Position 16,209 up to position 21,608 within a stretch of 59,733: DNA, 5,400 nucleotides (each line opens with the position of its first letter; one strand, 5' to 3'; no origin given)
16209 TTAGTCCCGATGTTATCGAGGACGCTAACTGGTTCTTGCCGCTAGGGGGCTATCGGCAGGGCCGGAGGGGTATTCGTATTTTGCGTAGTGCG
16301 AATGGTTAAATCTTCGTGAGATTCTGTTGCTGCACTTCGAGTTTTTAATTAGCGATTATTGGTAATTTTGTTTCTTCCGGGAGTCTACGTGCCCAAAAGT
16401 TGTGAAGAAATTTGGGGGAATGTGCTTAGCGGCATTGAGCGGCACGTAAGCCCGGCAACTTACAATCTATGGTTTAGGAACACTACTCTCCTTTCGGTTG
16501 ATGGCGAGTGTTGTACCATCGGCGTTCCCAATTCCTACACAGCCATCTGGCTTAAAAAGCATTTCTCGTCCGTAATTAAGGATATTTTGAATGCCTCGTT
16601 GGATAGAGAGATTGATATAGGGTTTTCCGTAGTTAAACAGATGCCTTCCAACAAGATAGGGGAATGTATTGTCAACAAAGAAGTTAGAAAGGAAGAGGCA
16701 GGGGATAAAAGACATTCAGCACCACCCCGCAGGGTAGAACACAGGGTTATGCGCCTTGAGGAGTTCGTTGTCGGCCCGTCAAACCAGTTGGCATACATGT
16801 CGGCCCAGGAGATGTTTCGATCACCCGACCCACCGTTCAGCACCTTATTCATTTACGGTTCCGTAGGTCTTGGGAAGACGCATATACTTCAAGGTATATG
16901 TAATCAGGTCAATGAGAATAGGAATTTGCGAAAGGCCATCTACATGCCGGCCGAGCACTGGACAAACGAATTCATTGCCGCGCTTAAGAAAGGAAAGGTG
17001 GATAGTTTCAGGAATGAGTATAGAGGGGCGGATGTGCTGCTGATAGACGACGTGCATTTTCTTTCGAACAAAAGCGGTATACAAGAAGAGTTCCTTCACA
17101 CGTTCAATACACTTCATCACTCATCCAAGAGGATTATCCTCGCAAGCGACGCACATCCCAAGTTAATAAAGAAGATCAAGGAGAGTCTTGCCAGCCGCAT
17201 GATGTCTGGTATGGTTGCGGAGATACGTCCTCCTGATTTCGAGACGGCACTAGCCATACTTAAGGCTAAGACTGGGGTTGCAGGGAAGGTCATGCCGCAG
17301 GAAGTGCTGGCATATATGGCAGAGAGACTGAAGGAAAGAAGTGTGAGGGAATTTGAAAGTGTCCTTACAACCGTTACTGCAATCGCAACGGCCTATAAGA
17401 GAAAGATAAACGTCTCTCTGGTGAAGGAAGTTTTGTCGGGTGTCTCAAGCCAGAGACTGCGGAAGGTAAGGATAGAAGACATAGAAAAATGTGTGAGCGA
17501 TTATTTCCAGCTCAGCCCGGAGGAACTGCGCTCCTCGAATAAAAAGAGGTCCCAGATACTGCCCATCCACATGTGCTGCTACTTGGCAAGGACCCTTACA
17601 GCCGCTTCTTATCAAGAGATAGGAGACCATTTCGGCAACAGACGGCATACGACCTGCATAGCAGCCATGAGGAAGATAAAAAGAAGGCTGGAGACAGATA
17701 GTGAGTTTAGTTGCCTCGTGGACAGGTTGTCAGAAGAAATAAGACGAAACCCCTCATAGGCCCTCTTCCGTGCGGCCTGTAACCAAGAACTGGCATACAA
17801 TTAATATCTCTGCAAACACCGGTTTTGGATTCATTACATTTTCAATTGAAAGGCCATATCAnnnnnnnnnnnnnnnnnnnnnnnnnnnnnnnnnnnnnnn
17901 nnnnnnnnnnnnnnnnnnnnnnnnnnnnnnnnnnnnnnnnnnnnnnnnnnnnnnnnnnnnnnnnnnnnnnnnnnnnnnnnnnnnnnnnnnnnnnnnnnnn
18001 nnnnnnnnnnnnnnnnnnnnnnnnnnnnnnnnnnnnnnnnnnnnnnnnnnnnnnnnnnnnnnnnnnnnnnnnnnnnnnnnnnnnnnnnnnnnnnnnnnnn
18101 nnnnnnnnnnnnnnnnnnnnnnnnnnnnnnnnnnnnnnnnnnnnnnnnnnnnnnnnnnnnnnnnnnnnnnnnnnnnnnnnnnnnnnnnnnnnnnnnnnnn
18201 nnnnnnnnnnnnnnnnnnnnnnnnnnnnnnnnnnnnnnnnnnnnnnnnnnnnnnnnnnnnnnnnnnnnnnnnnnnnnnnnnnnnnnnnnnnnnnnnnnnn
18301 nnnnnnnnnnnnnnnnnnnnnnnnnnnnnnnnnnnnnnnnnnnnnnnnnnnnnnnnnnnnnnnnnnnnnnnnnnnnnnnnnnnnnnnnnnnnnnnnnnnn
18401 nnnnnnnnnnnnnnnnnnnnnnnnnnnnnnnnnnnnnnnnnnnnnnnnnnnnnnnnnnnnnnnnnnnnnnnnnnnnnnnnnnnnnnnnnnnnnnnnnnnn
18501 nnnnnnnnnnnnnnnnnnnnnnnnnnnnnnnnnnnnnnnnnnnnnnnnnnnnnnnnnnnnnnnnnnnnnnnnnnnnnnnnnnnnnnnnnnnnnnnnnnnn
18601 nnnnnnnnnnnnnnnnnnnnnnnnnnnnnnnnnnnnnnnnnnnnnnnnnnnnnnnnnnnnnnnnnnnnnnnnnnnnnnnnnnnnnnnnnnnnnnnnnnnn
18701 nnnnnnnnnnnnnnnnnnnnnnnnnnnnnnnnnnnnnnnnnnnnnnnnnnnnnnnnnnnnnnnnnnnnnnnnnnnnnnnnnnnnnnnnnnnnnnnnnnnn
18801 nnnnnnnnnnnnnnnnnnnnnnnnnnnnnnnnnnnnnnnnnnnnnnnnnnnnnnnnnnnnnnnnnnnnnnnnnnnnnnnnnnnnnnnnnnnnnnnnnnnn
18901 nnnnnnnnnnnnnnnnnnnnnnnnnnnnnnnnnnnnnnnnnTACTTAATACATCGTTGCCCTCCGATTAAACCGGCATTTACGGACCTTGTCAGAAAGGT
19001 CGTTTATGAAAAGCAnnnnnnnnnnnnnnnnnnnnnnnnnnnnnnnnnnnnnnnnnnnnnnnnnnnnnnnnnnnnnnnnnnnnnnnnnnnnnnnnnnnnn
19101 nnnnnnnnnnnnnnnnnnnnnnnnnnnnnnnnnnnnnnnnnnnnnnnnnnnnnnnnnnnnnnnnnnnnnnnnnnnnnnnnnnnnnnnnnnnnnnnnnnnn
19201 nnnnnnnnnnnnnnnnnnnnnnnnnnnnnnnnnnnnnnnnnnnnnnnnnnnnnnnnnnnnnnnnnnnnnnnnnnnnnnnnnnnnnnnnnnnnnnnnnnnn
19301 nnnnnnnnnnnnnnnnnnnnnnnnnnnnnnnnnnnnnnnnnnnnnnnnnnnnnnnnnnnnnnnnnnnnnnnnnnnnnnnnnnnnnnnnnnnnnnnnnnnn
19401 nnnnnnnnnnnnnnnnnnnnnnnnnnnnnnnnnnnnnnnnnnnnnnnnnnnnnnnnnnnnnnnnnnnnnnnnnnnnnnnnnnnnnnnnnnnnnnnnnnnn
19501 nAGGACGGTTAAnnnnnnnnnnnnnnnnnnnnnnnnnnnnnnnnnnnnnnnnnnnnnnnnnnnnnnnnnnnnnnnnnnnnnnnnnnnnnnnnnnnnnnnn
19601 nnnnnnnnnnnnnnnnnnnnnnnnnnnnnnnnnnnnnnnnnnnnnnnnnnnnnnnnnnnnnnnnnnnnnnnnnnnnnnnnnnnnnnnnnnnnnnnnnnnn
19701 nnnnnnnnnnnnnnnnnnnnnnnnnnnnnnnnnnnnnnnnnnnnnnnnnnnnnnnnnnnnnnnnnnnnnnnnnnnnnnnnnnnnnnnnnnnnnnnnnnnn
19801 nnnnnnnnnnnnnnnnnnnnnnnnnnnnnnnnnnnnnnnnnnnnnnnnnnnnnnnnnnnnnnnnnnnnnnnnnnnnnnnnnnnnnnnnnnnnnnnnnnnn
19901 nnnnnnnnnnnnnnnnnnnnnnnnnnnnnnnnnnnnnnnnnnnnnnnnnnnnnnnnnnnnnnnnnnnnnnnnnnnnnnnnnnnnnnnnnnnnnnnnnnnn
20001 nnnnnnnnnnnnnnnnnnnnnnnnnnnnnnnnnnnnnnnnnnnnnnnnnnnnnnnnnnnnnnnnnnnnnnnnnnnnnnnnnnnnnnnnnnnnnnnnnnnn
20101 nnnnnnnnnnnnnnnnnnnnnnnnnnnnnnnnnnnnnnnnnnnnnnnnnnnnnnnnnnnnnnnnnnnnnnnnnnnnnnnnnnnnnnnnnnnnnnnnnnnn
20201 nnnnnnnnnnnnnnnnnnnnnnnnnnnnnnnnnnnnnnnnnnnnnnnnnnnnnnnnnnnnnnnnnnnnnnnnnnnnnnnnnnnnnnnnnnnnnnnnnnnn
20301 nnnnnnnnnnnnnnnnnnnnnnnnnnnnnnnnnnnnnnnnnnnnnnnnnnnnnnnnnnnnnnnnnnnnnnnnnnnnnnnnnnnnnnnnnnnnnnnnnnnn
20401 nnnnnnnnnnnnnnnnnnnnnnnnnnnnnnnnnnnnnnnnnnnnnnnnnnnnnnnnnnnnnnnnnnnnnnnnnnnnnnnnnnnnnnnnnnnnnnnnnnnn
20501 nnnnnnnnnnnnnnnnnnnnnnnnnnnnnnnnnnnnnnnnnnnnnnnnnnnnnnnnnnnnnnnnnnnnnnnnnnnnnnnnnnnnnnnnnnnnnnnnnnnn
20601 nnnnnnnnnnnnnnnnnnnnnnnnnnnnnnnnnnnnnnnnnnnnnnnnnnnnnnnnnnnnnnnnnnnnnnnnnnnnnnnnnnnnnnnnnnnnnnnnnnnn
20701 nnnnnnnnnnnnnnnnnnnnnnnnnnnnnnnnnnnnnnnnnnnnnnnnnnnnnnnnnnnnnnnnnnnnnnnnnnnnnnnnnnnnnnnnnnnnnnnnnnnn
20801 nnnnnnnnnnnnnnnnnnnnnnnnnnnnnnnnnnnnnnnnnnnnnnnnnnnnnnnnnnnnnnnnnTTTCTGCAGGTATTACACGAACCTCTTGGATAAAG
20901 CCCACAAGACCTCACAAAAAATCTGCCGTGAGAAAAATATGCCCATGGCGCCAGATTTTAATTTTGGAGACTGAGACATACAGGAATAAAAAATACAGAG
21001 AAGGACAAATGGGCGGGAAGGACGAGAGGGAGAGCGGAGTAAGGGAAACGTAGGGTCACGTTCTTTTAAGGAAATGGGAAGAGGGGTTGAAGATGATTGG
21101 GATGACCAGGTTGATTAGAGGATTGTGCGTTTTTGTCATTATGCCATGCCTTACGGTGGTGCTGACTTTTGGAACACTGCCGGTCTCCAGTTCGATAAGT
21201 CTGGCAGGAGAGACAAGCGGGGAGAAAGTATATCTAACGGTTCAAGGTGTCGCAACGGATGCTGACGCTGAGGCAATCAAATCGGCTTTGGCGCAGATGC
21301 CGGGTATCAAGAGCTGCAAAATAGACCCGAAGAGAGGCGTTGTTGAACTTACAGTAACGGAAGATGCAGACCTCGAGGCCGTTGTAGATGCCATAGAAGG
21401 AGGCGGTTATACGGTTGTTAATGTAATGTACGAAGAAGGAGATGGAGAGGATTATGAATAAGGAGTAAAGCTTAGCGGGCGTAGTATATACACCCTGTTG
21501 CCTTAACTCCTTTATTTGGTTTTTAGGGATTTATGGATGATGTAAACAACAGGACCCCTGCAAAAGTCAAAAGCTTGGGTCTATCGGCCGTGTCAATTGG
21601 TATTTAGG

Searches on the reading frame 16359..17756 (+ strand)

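Call 34: search_protein_families(library=ncbifam, proteins=[window:16359-17756:+], max_evalue=0.00001)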
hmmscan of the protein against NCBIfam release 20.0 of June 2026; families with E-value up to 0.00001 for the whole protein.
window:16359-17756:+ (466 aa): 14 families
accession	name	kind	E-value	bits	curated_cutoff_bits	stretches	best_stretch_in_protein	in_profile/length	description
TIGR00362.1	DnaA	equivalog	1.1e-120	403.6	343.9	1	19-461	1-437/437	chromosomal replication initiator protein DnaA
NF001154.0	PRK00149.3-3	equivalog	5.9e-72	243.1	410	1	34-462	28-459/462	chromosomal replication initiator protein DnaA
NF009087.0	PRK12422.1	equivalog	6.2e-58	197.1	657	1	19-458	4-440/455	chromosomal replication initiator protein DnaA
TIGR03420.1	DnaA_homol_Hda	equivalog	1.2e-30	106.7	194.8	1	132-359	13-225/226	DnaA regulatory inactivator Hda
NF005982.0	PRK08084.1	equivalog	2.2e-13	50.3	268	1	161-360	46-234/235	DnaA inactivator Hda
NF005149.0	PRK06620.1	equivalog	2e-12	46.8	316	1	222-362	85-217/221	hypothetical protein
NF038214.1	IS21_help_AAA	equivalog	5.8e-10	39.2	200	1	163-265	93-192/232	IS21-like element helper ATPase IstB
NF005304.0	PRK06835.1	equivalog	1.3e-09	37.6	215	1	157-283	180-307/330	ATP-binding protein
NF006571.0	PRK09087.1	equivalog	3.6e-09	36.7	297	1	213-363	78-224/228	DnaA regulatory inactivator HdaA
NF006505.0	PRK08939.1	equivalog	8.7e-09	35.1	228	1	159-232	155-226/306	primosomal protein DnaI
NF005206.0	PRK06672.1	equivalog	1.8e-07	30.5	416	1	19-99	5-84/341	hypothetical protein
NF006485.0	PRK08903.1-5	equivalog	4.1e-07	29.9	289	1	133-365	17-231/233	DnaA regulatory inactivator Hda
NF051883.1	DnaARegInactHdaA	equivalog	8.4e-07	28.8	300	1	134-363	18-226/229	DnaA regulatory inactivator HdaA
NF006486.0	PRK08903.1-6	equivalog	4.3e-06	26.4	307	0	163-360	39-217/222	DnaA regulatory inactivator Hda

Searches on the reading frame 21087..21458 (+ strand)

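Call 34: search_protein_families(library=ncbifam, proteins=[window:21087-21458:+], max_evalue=0.00001)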
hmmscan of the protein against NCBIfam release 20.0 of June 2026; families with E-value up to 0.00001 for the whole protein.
window:21087-21458:+ (124 aa): 3 families
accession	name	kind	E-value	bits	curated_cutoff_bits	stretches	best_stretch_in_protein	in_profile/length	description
NF033795.1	chaper_CopZ_Bs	exception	1.2e-06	28.6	91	1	48-110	2-65/66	copper chaperone CopZ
NF047957.1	CopZ_AFE_1862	equivalog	2.7e-06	27.7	85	1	50-110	3-61/62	CopZ family metallochaperone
NF010311.1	PRK13748.1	subfamily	4.2e-06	25.9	600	1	50-111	3-64/560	mercury(II) reductase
